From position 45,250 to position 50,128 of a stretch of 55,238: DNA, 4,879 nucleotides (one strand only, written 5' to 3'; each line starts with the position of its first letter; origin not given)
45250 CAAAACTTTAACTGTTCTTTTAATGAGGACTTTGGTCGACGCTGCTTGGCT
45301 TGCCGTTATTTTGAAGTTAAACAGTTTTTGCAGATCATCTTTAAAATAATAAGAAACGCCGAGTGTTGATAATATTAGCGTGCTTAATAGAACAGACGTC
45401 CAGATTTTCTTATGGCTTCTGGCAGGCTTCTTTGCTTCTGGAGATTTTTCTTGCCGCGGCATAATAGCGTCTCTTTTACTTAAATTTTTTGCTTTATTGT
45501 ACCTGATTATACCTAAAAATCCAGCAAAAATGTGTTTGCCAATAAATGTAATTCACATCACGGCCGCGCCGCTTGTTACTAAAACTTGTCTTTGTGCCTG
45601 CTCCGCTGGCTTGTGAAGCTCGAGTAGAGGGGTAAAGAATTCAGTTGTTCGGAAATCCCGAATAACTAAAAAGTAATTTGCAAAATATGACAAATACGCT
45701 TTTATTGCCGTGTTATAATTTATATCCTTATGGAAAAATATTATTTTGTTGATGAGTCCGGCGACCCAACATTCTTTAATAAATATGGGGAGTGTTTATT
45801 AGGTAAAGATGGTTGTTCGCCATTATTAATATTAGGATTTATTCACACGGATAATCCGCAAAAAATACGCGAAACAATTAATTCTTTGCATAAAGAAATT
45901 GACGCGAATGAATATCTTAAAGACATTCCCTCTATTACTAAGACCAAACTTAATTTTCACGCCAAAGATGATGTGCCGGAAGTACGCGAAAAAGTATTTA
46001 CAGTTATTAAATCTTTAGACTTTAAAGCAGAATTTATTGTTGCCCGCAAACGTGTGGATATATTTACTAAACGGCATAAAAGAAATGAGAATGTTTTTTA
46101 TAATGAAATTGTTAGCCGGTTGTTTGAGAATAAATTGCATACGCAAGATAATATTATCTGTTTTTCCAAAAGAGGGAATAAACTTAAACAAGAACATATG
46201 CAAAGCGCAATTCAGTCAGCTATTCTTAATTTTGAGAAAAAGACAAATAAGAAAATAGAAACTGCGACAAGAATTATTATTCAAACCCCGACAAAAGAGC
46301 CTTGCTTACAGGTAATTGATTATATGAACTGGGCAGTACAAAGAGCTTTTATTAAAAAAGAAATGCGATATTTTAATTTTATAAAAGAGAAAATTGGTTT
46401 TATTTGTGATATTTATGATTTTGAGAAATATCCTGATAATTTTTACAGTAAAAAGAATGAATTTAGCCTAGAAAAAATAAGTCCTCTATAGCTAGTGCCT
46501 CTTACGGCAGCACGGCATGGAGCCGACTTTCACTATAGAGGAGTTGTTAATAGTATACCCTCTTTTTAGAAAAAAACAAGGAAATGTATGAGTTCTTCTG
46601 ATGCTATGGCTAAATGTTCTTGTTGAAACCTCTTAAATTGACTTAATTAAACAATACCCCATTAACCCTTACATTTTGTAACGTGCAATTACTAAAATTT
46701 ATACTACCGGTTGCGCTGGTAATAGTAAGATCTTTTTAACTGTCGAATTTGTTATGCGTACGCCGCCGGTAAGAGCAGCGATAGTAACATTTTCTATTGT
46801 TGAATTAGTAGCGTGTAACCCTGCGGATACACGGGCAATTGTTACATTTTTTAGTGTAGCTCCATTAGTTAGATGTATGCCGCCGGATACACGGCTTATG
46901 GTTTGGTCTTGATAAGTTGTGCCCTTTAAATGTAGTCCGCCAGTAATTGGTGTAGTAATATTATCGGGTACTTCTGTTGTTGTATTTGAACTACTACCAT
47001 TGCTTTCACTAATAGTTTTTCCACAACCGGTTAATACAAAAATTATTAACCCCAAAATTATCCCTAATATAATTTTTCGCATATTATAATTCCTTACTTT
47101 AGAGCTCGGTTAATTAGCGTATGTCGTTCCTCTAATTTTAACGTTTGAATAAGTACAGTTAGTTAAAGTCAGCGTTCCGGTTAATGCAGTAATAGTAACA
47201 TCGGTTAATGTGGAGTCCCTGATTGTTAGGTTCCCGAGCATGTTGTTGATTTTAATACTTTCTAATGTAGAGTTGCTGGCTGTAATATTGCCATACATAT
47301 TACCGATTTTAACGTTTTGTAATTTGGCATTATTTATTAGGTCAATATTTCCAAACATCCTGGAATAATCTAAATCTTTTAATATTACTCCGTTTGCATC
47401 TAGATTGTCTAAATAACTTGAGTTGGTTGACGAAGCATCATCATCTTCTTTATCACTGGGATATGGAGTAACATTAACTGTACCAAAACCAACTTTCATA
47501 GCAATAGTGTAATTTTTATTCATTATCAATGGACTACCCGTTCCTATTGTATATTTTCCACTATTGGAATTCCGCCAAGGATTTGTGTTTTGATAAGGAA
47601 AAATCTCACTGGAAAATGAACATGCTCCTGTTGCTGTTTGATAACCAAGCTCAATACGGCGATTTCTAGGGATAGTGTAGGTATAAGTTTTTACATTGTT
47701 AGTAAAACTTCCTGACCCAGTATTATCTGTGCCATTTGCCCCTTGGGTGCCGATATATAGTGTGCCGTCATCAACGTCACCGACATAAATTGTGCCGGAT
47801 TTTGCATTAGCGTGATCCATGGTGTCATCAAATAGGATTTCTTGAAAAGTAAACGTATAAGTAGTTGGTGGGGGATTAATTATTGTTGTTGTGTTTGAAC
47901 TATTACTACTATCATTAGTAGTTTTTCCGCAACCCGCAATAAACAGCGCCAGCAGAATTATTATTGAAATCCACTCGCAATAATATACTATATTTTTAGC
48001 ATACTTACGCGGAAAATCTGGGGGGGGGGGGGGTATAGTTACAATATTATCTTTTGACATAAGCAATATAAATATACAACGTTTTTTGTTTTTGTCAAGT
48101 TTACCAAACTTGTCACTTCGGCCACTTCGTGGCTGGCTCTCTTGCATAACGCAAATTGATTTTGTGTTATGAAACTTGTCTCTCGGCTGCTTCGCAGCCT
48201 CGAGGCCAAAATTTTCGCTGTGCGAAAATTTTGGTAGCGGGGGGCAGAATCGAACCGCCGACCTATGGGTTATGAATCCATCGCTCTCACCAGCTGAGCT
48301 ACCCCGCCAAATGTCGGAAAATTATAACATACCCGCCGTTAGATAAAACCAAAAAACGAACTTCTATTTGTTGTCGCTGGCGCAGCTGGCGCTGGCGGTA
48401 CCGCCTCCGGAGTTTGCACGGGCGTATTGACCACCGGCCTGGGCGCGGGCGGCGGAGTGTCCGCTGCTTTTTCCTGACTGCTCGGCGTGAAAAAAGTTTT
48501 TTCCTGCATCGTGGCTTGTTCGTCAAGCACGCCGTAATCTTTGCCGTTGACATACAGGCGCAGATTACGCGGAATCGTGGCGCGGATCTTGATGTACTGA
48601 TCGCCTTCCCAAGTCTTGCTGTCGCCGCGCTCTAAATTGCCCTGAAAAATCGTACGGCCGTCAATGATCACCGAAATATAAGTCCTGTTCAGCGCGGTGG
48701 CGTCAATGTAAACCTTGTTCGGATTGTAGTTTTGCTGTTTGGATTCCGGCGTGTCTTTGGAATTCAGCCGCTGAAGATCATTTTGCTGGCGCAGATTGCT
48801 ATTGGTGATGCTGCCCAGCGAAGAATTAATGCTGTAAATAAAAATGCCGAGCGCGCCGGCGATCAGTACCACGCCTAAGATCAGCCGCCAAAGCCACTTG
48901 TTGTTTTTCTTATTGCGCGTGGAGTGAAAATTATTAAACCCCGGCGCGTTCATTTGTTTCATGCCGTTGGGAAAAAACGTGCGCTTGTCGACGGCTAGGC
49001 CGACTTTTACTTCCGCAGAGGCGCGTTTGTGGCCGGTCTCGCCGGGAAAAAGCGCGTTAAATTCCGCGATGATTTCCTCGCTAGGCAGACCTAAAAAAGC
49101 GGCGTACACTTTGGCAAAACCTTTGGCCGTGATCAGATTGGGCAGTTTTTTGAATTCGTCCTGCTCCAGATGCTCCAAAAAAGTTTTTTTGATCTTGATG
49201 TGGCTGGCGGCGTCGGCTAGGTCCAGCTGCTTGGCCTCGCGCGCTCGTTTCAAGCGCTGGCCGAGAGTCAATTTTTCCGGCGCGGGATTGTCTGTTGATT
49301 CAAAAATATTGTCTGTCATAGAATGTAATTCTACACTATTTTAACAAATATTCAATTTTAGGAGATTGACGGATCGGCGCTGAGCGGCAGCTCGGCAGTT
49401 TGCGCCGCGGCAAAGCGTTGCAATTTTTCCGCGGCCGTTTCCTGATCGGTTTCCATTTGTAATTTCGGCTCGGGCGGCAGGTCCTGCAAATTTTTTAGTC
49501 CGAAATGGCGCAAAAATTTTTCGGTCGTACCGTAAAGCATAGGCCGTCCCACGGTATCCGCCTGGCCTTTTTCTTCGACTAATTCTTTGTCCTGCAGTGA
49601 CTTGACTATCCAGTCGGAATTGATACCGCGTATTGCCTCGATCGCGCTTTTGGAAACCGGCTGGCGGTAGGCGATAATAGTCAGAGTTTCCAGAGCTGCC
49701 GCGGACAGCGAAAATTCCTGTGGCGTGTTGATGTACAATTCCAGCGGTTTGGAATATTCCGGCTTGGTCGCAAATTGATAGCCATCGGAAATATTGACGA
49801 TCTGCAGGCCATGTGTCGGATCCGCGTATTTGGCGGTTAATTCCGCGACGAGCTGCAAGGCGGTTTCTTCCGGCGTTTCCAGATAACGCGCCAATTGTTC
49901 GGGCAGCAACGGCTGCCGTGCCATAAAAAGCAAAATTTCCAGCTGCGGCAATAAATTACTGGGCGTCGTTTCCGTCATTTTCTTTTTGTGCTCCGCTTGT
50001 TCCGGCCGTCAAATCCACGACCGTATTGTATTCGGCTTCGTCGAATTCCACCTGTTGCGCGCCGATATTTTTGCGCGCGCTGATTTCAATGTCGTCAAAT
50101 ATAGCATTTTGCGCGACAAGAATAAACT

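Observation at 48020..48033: C14 homopolymer between start codon and signal peptide of a surface lipoprotein: candidate phase-variation switch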

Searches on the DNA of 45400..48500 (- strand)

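Call 29: search_rna_families(source=window, start=45400, end=48500, threshold=evalue, max_evalue=1)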
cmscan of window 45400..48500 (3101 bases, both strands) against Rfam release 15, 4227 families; matches with E-value up to 1: 1.
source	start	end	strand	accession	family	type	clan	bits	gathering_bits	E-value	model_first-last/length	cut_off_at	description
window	48235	48308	-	RF00005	tRNA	Gene; tRNA;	CL00001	63.5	29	9.1e-13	1-71/71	no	tRNA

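Call 76: search_dna_similar(query=window:47920-48062:-, collection=plasmids, mode=distant, max_evalue=0.01, max_rows=10)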
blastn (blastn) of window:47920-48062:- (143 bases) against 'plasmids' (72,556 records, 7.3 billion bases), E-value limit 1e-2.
No match.

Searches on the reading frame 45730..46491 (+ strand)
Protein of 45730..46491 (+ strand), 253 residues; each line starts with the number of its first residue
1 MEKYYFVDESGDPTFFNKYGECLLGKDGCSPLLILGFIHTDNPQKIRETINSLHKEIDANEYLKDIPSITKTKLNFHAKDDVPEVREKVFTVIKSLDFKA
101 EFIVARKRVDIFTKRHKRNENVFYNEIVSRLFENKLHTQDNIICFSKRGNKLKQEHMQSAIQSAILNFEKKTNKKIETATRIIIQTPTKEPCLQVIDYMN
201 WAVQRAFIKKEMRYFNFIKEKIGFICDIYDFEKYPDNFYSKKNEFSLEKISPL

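Call 8: search_protein_families(library=pfam, proteins=[window:45730-46491:+], max_evalue=0.01)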
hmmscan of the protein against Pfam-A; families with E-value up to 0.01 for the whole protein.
window:45730-46491:+ (253 aa): 1 family
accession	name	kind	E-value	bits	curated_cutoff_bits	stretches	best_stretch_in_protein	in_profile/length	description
PF12686.12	DUF3800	-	4.1e-10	41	21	1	4-205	1-148/149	Protein of unknown function (DUF3800)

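Call 11: find_encoding_contigs(protein=window:45730-46491:+, flank=5000, max_places=10)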
Protein window:45730-46491:+ (253 aa): no gene with exactly this product is on record in the collection.

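Call 51: search_protein_families(library=phrogs, proteins=[window:45730-46491:+], max_evalue=0.01)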
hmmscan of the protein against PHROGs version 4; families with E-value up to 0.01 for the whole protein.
window:45730-46491:+ (253 aa): 1 family
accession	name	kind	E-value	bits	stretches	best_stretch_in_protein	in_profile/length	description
phrog_9243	-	unknown function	3.2e-09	37.6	1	2-221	2-213/234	-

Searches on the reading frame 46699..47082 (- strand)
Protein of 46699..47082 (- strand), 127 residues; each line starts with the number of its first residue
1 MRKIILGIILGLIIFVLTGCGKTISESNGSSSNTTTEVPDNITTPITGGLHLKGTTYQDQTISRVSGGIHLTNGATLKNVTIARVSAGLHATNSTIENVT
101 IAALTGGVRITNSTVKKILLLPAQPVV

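Call 8: search_protein_families(library=pfam, proteins=[window:46699-47082:-], max_evalue=0.01)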
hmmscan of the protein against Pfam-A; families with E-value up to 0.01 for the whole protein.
window:46699-47082:- (127 aa): 3 families
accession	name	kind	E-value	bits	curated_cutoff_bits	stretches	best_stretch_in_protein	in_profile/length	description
PF13349.12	DUF4097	-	0.00016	21.6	22.9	1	55-118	76-139/247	Toastrack DUF4097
PF02206.23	WSN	-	0.0065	16.8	21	0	60-88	10-38/66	Domain of unknown function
PF03211.19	Pectate_lyase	-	0.0068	16.4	25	1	68-102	51-87/202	Pectate lyase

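Call 13: list_cluster_members(proteins=[P0001, window:46699-47082:-, window:45730-46491:+])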
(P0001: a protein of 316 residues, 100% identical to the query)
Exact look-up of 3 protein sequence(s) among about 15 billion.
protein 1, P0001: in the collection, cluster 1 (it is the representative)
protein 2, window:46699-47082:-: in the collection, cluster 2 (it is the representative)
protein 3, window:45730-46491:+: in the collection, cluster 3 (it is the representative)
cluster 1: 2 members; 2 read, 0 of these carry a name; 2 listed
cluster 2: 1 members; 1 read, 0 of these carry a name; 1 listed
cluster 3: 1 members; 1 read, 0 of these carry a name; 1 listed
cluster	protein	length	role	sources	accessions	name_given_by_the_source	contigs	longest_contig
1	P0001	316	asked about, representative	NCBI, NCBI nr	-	-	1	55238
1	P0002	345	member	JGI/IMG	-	-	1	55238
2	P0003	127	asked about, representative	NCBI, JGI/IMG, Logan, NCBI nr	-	-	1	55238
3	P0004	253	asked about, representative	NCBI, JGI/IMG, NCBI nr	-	-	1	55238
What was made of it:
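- NCBI and IMG hold the same contig (call 13).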

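Call 30: find_encoding_contigs(protein=window:46699-47082:-, flank=10000, max_places=10)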
Protein window:46699-47082:- (127 aa): 1 contig read that carries it; 1 place shown.
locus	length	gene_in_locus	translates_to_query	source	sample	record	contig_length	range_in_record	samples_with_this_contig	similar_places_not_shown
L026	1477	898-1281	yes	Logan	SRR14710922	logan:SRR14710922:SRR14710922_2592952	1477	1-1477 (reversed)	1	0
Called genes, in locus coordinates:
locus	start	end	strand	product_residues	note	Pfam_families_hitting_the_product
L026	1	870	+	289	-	?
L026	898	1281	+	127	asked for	-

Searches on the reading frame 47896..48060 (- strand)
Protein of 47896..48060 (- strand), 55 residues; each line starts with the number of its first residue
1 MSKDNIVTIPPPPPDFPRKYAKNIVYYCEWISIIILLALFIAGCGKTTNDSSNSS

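Call 47: find_homologous_proteins(query=A2, max_evalue=10)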
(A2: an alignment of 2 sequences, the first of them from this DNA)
Query A2 (2 sequences) (55 aa, profile of the alignment): 3 proteins with E <= 10 among 78 candidates.
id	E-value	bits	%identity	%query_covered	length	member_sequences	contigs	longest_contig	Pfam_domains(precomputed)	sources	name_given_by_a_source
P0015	3.2e+0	25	74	35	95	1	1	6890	-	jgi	jgi:hypothetical protein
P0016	4.0e+0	25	62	38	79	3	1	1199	PF13441.13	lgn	-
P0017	4.8e+0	25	63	35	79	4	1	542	PF13441.13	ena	-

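Call 49: find_related_loci(query=A2, collection=metagenome_contigs, flank=4000)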
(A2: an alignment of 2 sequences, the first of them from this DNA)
Query A2 (55 aa) in metagenome_contigs; peptide patterns used: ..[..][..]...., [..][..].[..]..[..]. (x = any residue, [..] = any of these).
227 stretches matched a pattern, but none encodes a relative of the query by tblastn (E <= 1e-3).

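Call 50: find_related_loci(query=A2, collection=viral_contigs, flank=5000)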
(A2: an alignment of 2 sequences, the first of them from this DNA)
Query A2 (55 aa) in viral_contigs; peptide patterns used: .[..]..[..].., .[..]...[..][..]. (x = any residue, [..] = any of these).
209 stretches matched a pattern, but none encodes a relative of the query by tblastn (E <= 1e-3).

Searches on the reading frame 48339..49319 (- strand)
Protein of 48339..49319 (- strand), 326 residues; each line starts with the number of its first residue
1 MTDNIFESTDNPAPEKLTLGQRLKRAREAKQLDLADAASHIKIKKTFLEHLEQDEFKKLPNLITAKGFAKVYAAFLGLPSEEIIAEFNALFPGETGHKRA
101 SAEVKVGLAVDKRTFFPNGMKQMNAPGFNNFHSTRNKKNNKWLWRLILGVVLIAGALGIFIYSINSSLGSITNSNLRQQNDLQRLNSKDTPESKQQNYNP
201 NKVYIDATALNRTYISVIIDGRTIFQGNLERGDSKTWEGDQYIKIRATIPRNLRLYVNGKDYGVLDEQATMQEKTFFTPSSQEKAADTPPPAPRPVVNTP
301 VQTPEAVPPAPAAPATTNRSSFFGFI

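Call 8: search_protein_families(library=pfam, proteins=[window:48339-49319:-], max_evalue=0.01)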
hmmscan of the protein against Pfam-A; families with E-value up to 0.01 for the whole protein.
window:48339-49319:- (326 aa): 5 families
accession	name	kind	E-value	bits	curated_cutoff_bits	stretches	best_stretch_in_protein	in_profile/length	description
PF13413.12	HTH_25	-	2.6e-17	62.8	24.6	1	22-83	1-62/62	Helix-turn-helix domain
PF13464.11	RodZ_C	-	5e-08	33.2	23.9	1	211-266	6-62/72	RodZ C-terminal domain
PF12844.13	HTH_19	-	5.9e-07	29.7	30.2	1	20-84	1-59/64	Helix-turn-helix domain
PF13560.12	HTH_31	-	0.0003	21.5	27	1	19-54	2-37/64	Helix-turn-helix domain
PF09813.14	Coa3_cc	-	0.0078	16.3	27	0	146-165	15-34/48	Cytochrome c oxidase assembly factor 3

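Call 32: find_encoding_contigs(protein=window:48339-49319:-, flank=10000, max_places=10)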
Protein window:48339-49319:- (326 aa): no gene with exactly this product is on record in the collection.

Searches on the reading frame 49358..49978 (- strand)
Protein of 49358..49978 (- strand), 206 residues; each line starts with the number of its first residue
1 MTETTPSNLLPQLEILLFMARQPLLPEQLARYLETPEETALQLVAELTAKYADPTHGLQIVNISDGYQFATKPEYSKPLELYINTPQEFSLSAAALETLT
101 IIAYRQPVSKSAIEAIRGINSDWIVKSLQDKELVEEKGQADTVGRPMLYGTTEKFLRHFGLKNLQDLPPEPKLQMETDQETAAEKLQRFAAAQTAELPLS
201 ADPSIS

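Call 8: search_protein_families(library=pfam, proteins=[window:49358-49978:-], max_evalue=0.01)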
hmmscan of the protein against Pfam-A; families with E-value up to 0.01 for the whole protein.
window:49358-49978:- (206 aa): 3 families
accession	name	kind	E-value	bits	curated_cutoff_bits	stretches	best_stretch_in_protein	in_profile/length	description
PF04079.22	SMC_ScpB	-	2.3e-53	180.5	27.4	1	13-169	3-159/160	Segregation and condensation complex subunit ScpB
PF12802.13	MarR_2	-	0.00013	22.5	27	0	11-50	6-47/61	MarR family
PF17940.6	TetR_C_31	-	0.0062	17.1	27.4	0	5-69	20-83/107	Tetracyclin repressor-like, C-terminal domain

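Call 16: find_related_loci(query=window:49358-49978:-, collection=genome_contigs, flank=10000)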
Query window:49358-49978:- (206 aa) in genome_contigs; peptide patterns used: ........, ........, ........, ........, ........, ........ (x = any residue, [..] = any of these).
115 stretches matched a pattern; 25 encode a relative of the query (tblastn E <= 1e-3); 25 distinct loci.
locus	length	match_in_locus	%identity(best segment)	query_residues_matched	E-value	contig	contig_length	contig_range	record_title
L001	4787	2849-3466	97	1-206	1e-132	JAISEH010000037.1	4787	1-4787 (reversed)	MAG: Candidatus Margulisiibacteriota bacterium isolate Gx485_bin185 k119_2448691, whole genome shotgun sequence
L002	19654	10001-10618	95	1-206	2e-128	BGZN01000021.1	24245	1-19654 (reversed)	Candidatus Termititenax aidoneus NkOx7-01 DNA, TG2_NkOx7-01_NODE_021, whole genome shotgun sequence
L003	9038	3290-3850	78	1-187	1e-97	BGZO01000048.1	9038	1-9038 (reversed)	Candidatus Termititenax persephonae NkOx7-02 DNA, TG2_NkOx7-02_NODE_048, whole genome shotgun sequence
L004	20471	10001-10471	45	13-168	4e-44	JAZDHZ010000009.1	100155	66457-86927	MAG: Candidatus Omnitrophota bacterium isolate MEGAHIT-group-0.379 k141_6578098, whole genome shotgun sequence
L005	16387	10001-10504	41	7-168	4e-38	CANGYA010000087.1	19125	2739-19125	MAG: Cytophagales bacterium isolate RE-15aug16-245 genome assembly, contig: RE-15aug16-C3612, whole genome shotgun seque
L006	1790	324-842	38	8-178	6e-37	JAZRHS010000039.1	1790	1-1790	MAG: Eubacteriales bacterium isolate T1900045479_YK20190173.MAGScoT_cleanbin_000040 SGB_7303_k141_1231290, whole genome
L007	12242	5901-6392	40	7-168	7e-36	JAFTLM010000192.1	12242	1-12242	MAG: Clostridia bacterium isolate RGIG3927 Roe_deer_Cecum-3__c282230, whole genome shotgun sequence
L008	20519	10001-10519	37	8-178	9e-36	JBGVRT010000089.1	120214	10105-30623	MAG: Eubacteriales bacterium isolate fecal_MAG_134 fecal_MAG_134_contig_0089, whole genome shotgun sequence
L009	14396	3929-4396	40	13-168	2e-35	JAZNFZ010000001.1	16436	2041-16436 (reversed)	MAG: Eubacteriales bacterium isolate T1900044709_TS20190175.MAGScoT_cleanbin_000012 SGB_1829_k141_1576556, whole genome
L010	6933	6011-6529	36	8-178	6e-35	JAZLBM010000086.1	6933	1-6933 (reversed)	MAG: Eubacteriales bacterium isolate T1900045064_TC20190058.MAGScoT_cleanbin_000014 SGB_4583_k141_2401316, whole genome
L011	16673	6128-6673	35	8-187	7e-35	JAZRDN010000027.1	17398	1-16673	MAG: Eubacteriales bacterium isolate T1900045506_YK20190200.MAGScoT_cleanbin_000017 SGB_7532_k141_462364, whole genome s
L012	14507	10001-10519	36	8-178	2e-34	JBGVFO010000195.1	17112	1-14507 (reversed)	MAG: Eubacteriales bacterium isolate fecal_MAG_389 fecal_MAG_389_contig_0195, whole genome shotgun sequence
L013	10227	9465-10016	36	13-195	3e-34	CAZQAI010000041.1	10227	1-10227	MAG TPA_asm: uncultured Clostridium sp. isolate SRP222994_co1_380 genome assembly, contig: NODE_13894_length_10227_cov_3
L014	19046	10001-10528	36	7-180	3e-34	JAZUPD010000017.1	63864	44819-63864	MAG: Eubacteriales bacterium isolate T1900044868_TS20190334.MAGScoT_cleanbin_000031 SGB_3148_k141_270236, whole genome s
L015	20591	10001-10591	34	7-198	1e-33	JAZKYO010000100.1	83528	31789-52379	MAG: Eubacteriales bacterium isolate T1900045101_TC20190095.MAGScoT_cleanbin_000006 SGB_4760_k141_238657, whole genome s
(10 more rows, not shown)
